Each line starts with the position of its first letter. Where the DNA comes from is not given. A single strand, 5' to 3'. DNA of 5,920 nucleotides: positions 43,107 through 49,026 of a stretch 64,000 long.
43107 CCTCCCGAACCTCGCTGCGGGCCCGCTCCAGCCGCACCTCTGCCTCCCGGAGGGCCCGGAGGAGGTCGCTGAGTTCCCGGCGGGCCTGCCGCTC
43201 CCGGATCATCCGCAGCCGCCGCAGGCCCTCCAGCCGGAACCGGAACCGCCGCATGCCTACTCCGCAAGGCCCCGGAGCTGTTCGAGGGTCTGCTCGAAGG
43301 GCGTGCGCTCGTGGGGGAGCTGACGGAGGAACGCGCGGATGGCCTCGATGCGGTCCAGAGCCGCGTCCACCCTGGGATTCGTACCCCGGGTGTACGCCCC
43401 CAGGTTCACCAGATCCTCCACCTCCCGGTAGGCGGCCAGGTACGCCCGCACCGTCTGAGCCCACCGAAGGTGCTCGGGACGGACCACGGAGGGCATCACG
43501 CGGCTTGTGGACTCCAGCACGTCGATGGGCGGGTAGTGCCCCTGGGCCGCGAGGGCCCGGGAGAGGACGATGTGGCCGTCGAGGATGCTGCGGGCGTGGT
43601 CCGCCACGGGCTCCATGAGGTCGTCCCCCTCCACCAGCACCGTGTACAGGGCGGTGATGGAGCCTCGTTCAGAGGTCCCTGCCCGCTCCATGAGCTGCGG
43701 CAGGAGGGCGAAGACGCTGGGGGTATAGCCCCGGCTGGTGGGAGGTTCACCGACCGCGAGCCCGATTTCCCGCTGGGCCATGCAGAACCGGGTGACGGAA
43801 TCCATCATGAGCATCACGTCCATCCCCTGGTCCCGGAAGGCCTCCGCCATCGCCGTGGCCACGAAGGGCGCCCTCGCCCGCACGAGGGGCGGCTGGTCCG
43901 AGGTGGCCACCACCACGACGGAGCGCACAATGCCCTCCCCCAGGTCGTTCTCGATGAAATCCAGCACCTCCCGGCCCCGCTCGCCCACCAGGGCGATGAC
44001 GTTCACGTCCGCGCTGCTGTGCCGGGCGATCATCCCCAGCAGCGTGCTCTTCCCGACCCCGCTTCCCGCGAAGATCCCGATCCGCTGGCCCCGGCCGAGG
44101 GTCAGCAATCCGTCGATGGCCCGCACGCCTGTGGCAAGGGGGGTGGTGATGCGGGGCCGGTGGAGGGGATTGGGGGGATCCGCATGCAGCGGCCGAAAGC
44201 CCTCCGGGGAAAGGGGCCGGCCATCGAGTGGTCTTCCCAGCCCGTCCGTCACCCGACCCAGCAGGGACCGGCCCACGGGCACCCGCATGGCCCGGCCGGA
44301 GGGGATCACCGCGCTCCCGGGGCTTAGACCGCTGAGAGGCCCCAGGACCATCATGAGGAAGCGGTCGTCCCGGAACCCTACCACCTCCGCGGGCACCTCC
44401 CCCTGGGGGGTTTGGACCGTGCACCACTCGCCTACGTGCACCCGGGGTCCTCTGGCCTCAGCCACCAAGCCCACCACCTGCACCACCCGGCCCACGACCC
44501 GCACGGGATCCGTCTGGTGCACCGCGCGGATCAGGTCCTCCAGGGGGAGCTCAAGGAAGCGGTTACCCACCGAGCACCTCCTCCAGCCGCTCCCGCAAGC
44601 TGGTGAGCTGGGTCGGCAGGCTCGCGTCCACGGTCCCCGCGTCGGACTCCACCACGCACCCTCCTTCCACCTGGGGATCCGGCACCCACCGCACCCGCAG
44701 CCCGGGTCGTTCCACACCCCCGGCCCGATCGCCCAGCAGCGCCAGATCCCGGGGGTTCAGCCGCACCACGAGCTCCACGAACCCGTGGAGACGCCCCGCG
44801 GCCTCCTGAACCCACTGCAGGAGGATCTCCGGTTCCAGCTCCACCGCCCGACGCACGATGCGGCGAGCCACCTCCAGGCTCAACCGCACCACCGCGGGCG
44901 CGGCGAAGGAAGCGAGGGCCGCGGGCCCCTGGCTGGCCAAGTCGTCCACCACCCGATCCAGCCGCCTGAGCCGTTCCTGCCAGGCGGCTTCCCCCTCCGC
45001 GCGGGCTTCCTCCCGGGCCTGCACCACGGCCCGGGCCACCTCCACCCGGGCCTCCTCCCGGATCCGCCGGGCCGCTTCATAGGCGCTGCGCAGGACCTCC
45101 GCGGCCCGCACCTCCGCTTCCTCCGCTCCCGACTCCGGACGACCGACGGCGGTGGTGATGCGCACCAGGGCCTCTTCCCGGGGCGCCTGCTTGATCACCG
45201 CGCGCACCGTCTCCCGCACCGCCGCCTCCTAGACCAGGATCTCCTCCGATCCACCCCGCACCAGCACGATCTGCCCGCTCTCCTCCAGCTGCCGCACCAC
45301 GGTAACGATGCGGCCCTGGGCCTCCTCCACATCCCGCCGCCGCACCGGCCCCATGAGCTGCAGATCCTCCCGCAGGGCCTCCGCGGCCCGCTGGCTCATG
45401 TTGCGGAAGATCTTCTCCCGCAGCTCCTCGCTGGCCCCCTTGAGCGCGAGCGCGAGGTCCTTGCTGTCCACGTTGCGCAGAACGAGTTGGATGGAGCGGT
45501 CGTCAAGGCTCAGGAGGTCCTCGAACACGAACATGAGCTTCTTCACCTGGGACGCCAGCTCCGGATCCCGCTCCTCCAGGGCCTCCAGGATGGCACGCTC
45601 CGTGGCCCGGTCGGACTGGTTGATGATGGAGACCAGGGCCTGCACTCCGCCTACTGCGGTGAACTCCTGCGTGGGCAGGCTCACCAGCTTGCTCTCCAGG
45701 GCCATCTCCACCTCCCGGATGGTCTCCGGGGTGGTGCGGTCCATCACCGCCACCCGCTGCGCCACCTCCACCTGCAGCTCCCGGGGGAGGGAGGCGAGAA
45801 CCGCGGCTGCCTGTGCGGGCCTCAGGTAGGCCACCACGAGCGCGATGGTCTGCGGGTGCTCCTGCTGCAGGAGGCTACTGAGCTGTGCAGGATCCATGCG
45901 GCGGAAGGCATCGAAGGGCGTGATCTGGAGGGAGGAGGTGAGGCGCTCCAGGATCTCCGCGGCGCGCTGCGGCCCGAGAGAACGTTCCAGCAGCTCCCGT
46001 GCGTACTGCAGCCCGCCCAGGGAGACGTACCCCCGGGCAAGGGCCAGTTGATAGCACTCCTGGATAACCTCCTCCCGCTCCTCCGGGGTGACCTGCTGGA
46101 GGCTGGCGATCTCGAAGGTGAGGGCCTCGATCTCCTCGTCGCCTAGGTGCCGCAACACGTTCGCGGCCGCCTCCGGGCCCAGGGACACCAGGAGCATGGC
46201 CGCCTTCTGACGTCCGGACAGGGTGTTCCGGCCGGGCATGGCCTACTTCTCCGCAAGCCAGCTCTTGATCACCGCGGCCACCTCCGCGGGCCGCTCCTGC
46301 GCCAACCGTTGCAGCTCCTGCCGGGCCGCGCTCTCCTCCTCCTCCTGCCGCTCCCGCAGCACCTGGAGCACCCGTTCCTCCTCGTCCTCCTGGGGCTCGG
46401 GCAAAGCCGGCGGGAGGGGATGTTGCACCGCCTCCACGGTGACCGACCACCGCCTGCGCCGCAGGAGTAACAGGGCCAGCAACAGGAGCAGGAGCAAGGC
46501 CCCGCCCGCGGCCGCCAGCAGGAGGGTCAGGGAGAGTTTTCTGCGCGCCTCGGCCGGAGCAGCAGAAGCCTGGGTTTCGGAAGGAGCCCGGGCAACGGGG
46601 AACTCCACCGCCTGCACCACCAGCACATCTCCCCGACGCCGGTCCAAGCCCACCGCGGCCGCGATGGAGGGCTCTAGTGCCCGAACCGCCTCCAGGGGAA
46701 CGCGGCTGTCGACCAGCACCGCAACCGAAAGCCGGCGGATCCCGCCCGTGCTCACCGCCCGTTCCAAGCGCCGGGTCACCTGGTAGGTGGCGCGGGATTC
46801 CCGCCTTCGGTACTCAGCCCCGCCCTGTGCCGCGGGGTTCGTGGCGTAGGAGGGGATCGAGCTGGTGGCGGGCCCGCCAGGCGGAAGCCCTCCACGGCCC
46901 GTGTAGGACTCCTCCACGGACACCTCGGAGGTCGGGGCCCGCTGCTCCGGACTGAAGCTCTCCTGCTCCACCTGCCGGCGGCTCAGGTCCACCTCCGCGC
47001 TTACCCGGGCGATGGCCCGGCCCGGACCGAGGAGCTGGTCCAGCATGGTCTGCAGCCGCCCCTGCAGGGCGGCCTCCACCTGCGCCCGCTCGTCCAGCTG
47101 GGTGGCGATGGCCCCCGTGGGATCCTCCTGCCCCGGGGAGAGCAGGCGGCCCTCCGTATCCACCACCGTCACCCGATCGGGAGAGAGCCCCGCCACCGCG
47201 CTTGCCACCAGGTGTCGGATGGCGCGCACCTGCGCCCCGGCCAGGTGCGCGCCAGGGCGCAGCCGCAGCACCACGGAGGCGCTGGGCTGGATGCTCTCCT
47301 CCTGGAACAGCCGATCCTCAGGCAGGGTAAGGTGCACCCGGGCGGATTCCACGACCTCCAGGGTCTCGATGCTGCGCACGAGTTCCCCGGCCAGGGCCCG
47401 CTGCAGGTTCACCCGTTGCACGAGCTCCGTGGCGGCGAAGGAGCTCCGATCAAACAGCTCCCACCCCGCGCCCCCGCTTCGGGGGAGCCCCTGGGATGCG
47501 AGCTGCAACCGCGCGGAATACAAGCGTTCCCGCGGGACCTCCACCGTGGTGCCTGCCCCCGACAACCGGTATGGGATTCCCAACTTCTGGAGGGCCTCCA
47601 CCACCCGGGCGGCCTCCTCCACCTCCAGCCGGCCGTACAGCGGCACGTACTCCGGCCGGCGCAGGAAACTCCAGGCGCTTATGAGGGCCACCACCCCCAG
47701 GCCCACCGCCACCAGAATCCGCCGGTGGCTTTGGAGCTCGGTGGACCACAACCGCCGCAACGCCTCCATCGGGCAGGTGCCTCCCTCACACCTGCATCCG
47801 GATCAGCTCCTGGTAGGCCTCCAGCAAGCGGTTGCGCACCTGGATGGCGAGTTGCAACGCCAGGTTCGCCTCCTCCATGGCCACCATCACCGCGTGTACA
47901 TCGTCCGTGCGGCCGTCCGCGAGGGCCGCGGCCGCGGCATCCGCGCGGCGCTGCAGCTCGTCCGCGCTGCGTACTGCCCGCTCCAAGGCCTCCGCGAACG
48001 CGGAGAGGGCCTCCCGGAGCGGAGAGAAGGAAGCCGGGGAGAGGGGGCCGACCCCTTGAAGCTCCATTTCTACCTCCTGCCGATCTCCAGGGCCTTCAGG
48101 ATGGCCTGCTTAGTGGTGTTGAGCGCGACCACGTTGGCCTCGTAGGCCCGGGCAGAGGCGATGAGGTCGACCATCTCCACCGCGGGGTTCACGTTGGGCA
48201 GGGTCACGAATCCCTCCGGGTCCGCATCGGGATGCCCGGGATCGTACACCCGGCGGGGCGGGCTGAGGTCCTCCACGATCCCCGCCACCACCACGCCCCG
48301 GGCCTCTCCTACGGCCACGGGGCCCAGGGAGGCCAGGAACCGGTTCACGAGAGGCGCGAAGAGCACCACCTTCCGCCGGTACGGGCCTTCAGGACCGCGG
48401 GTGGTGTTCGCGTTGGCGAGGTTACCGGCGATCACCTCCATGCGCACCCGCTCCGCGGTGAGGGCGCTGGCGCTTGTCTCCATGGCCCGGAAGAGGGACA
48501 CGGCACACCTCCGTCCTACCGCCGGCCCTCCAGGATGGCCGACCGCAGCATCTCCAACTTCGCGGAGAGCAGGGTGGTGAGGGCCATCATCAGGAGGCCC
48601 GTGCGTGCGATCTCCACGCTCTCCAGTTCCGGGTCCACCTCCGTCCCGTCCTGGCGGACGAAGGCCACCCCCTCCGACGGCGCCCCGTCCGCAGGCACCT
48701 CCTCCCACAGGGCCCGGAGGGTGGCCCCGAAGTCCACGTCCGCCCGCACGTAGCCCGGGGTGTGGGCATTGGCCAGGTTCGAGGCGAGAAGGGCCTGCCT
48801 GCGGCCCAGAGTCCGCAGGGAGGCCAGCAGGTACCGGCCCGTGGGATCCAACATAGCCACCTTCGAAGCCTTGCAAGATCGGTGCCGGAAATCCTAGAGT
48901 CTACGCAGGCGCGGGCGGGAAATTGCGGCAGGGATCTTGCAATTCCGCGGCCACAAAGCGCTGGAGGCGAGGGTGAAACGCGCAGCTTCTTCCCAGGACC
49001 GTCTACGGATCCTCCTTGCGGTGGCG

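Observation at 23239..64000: Bacillus-type fla/che supercluster that appears to be driven by sigma-54 rather than sigmaA/sigmaD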

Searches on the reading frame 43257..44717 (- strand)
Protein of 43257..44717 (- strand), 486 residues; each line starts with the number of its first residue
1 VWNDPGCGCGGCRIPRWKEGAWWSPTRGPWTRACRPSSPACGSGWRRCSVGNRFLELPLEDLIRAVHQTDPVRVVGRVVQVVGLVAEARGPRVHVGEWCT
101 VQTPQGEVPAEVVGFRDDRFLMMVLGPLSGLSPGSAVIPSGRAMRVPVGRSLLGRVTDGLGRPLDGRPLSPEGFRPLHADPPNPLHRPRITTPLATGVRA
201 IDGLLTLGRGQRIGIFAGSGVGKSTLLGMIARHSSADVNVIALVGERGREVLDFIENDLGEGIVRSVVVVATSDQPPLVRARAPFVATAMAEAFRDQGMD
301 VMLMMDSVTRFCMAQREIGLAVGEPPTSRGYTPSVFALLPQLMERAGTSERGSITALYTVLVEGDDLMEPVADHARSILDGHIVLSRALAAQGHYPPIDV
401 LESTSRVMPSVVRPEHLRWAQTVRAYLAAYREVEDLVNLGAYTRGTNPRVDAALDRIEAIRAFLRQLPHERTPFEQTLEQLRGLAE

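Call 10: search_protein_families(library=pfam, proteins=[window:43257-44717:-], max_evalue=0.001)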
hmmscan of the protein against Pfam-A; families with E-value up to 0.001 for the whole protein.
window:43257-44717:- (486 aa): 4 families
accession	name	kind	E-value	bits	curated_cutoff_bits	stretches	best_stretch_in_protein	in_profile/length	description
PF00006.31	ATP-synt_ab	-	7.3e-89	297.4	29.5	1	197-405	1-213/213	ATP synthase alpha/beta family, nucleotide-binding domain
PF18269.6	T3SS_ATPase_C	-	4.7e-26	90.9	22.7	1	412-482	1-71/72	T3SS EscN ATPase C-terminal domain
PF02874.29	ATP-synt_ab_N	-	2.3e-07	31.7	20.9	1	78-141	1-69/69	ATP synthase alpha/beta family, beta-barrel domain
PF00005.33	ABC_tran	-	0.00044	21.3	25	1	205-243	6-44/137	ABC transporter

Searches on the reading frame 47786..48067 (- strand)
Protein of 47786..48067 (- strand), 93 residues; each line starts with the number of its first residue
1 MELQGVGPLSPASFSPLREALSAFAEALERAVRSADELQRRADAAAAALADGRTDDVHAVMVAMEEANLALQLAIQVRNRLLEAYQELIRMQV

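Call 10: search_protein_families(library=pfam, proteins=[window:47786-48067:-], max_evalue=0.001)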
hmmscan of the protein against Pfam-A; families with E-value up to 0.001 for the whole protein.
window:47786-48067:- (93 aa): 1 family
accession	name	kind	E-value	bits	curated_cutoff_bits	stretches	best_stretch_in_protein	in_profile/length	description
PF02049.23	FliE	-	2.7e-25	88.8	22.4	1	22-93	18-89/89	Flagellar hook-basal body complex protein FliE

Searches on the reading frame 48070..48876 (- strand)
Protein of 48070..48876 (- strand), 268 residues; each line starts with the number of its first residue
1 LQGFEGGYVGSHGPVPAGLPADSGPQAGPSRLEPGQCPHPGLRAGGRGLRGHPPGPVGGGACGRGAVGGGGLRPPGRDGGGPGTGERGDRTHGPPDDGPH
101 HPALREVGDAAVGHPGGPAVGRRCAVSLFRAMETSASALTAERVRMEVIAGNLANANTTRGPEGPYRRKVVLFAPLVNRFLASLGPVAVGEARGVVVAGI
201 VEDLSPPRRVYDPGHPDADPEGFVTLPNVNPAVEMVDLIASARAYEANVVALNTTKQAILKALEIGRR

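Call 10: search_protein_families(library=pfam, proteins=[window:48070-48876:-], max_evalue=0.001)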
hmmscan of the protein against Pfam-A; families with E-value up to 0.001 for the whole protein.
window:48070-48876:- (268 aa): 2 families
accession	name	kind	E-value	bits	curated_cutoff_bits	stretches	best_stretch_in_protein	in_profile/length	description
PF06429.18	Flg_bbr_C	-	6.4e-10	38.8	23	1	222-262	3-43/46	Flagellar basal body rod FlgEFG protein C-terminal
PF00460.25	Flg_bb_rod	-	3.7e-09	36.8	20.7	1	132-160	1-29/31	Flagella basal body rod protein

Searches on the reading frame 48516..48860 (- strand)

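Call 10: search_protein_families(library=pfam, proteins=[window:48516-48860:-], max_evalue=0.001)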
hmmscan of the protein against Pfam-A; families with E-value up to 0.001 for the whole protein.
window:48516-48860:- (114 aa): 1 family
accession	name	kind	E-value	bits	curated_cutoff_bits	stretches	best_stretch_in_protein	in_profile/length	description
PF00460.25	Flg_bb_rod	-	0.00026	21.3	20.7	1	20-37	13-30/31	Flagella basal body rod protein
